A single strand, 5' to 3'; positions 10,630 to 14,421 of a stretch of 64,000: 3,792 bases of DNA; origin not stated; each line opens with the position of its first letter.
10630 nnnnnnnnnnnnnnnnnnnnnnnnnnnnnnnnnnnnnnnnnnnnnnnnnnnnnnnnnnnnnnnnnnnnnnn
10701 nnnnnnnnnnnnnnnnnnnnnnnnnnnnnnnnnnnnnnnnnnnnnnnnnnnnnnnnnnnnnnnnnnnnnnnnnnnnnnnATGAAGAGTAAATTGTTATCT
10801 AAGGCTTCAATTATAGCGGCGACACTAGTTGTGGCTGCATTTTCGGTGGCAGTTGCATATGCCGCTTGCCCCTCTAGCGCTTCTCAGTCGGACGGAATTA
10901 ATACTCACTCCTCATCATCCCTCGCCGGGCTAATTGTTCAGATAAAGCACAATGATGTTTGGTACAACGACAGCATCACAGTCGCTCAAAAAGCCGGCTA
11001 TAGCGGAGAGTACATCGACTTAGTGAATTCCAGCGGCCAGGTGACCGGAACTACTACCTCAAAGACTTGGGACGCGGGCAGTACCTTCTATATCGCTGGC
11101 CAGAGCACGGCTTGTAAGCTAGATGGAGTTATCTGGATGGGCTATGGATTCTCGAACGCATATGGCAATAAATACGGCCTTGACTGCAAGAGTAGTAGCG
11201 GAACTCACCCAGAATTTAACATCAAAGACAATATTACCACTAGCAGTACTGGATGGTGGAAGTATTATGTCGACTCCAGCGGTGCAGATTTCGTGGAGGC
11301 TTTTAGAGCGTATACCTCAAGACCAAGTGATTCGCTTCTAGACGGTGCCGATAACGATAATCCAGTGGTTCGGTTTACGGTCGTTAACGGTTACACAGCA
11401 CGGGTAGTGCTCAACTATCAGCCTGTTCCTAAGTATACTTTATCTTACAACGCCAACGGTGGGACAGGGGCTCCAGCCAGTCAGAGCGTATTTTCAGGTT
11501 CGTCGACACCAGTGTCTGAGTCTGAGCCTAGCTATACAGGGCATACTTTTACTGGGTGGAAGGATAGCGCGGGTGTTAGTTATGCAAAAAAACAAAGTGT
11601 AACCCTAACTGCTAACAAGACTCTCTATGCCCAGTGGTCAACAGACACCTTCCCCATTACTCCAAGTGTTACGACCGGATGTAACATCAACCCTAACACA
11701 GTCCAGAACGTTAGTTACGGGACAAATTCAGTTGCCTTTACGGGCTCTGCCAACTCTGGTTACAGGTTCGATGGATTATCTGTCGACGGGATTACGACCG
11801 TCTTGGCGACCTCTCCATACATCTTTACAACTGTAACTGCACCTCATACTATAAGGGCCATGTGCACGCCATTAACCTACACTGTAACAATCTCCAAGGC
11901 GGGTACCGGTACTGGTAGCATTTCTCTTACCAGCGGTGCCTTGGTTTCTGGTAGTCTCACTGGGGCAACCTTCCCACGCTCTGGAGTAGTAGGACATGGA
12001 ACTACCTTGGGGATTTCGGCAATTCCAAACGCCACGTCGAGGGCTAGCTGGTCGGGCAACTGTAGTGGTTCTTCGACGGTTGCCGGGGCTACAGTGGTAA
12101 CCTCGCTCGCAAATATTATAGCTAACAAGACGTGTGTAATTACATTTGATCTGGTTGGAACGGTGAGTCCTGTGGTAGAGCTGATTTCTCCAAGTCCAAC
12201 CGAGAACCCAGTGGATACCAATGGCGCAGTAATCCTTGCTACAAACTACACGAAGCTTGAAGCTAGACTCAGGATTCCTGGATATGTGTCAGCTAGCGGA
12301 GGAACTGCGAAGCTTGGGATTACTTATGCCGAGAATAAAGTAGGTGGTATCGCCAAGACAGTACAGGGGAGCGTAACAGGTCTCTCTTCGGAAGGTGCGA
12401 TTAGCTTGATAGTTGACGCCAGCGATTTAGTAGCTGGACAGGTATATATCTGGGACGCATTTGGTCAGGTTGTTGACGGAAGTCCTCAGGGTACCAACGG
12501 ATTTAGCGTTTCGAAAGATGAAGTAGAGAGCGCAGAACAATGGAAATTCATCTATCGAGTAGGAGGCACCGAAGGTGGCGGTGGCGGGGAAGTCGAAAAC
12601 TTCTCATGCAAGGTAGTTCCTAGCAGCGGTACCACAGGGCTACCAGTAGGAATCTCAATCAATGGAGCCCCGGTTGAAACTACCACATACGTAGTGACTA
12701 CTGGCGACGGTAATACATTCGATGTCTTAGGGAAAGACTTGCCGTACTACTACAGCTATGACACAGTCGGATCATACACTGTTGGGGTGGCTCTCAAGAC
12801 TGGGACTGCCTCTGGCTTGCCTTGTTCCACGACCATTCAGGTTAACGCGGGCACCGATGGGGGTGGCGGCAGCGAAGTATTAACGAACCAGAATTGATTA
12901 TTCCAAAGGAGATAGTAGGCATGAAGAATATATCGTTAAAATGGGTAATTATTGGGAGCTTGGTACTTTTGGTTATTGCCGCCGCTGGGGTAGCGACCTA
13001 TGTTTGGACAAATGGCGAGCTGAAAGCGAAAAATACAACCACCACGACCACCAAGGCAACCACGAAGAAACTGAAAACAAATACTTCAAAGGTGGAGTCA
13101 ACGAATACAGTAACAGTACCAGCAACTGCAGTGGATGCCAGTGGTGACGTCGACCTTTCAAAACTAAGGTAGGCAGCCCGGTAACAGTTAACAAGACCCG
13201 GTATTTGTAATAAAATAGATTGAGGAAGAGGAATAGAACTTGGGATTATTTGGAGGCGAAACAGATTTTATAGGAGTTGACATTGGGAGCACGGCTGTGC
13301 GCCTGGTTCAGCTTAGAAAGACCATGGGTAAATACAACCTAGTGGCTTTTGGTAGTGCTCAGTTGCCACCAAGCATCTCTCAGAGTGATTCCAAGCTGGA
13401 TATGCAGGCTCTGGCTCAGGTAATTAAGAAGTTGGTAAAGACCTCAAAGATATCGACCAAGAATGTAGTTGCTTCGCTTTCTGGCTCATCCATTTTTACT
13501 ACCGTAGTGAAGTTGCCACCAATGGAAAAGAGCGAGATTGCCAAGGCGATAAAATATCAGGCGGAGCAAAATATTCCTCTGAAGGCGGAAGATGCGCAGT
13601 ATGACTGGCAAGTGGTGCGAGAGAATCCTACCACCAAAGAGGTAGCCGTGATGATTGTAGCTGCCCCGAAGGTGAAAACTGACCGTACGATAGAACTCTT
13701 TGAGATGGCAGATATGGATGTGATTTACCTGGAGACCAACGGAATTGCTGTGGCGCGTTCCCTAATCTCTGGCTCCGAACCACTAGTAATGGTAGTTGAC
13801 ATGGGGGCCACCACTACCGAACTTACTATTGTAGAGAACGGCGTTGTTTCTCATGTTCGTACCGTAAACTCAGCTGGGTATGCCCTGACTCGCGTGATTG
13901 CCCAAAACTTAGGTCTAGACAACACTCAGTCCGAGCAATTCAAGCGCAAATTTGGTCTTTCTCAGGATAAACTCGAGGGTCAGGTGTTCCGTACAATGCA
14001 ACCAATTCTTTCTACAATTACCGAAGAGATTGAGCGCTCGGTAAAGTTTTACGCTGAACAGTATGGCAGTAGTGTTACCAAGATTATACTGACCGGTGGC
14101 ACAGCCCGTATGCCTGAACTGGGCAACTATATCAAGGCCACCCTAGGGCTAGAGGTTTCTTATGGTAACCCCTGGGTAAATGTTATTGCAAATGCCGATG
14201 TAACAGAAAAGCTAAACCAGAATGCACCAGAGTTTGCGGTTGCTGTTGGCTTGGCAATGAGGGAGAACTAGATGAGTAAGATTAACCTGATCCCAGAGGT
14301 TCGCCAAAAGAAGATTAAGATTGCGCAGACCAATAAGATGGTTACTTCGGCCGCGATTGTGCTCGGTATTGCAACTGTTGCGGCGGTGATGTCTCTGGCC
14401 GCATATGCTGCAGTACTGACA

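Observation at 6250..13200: Two paralogous surface-protein loci, one fused and one split, sharing a perfectly identical 1.2-kb 3' module and a downstream small ORF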

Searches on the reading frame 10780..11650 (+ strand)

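Call 69: search_protein_families(library=pfam, proteins=[window:10780-11650:+], max_evalue=1)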
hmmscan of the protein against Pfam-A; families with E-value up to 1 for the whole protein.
window:10780-11650:+ (290 aa): 2 families
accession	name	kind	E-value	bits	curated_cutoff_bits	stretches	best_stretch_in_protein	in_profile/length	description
PF09479.16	Flg_new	-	6.1e-12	45.9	27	1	219-285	1-65/65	Listeria-Bacteroides repeat domain (List_Bact_rpt)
PF18998.6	Flg_new_2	-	0.0094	16.4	23.6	1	219-288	1-71/73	Divergent InlB B-repeat domain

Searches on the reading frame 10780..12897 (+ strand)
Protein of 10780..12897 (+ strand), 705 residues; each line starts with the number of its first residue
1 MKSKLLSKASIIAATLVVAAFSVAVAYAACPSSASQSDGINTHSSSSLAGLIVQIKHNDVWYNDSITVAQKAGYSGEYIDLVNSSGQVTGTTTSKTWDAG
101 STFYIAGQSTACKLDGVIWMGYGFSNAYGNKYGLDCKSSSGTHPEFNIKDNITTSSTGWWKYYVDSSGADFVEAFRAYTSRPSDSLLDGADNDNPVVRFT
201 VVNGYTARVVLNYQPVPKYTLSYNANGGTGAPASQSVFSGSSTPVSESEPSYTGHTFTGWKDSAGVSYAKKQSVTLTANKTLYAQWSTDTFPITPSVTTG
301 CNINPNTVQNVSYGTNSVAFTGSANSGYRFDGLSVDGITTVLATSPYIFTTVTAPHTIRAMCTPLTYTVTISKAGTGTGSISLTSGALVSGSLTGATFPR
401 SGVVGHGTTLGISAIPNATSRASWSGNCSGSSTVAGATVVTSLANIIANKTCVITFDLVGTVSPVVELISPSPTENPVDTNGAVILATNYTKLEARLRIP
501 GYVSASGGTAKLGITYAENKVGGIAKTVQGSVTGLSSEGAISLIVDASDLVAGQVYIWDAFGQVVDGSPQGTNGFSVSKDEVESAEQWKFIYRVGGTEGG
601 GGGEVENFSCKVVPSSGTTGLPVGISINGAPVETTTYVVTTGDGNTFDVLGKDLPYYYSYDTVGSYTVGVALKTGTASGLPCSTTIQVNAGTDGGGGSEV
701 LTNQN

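Call 6: search_protein_families(library=pfam, proteins=[window:10780-12897:+], max_evalue=0.01)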
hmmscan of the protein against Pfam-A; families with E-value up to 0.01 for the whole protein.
window:10780-12897:+ (705 aa): 2 families
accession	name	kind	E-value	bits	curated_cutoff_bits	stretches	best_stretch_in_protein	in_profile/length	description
PF09479.16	Flg_new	-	2.3e-11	44.1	27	1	219-285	1-65/65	Listeria-Bacteroides repeat domain (List_Bact_rpt)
PF18998.6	Flg_new_2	-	0.0036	17.7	23.6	0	309-360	17-67/73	Divergent InlB B-repeat domain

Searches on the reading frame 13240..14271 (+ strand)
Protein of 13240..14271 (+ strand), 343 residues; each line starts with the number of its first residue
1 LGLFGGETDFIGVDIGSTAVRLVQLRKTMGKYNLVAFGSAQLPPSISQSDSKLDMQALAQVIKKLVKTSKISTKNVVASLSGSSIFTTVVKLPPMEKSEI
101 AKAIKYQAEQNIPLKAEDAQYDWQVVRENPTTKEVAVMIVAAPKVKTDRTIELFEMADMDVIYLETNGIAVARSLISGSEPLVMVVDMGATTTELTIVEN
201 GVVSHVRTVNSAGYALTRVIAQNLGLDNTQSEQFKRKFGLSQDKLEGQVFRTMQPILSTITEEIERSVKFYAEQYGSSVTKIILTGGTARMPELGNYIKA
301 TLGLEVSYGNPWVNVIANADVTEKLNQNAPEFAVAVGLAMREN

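Call 6: search_protein_families(library=pfam, proteins=[window:13240-14271:+], max_evalue=0.01)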
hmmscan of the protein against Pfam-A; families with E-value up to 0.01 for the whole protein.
window:13240-14271:+ (343 aa): 9 families
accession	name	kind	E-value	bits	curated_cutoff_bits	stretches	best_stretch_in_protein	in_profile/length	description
PF11104.14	PilM_2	-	6.1e-51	173.8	27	1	12-342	1-339/340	Type IV pilus assembly protein PilM;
PF14450.12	FtsA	-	5.1e-13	49.9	31.8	1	184-337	1-127/127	Cell division protein FtsA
PF06723.19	MreB_Mbl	-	1.9e-06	27.4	27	0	248-317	241-312/327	MreB/Mbl protein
PF01869.26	BcrAD_BadFG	-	6.7e-06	26.3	31.5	0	11-77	1-63/271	BadF/BadG/BcrA/BcrD ATPase family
PF08841.16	DDR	-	5.5e-05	22.8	24.6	1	177-236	129-189/328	Diol dehydratase reactivase ATPase-like domain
PF00022.25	Actin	-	6.4e-05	22.1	27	1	148-227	111-190/410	Actin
PF01968.24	Hydantoinase_A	-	0.00034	20.4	22.9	0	175-215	74-113/291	Hydantoinase/oxoprolinase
PF00012.26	HSP70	-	0.00056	18.7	20.6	0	253-306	302-354/599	Hsp70 protein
PF03856.18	SUN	-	0.0036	17.3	25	0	265-336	150-215/245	Beta-glucosidase (SUN family)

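Call 14: find_encoding_contigs(protein=window:13240-14271:+, flank=10000, max_places=10)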
Protein window:13240-14271:+ (343 aa): 1 contig read that carries it; 1 place shown.
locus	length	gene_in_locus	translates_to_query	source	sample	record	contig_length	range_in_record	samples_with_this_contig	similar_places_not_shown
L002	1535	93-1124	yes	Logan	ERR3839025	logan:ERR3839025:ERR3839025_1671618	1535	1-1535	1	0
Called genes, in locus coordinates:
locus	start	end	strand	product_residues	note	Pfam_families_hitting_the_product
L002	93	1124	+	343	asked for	PF01869:BcrAD_BadFG (faint), PF11104:PilM_2, PF06723:MreB_Mbl (faint), PF14450:FtsA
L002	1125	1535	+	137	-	?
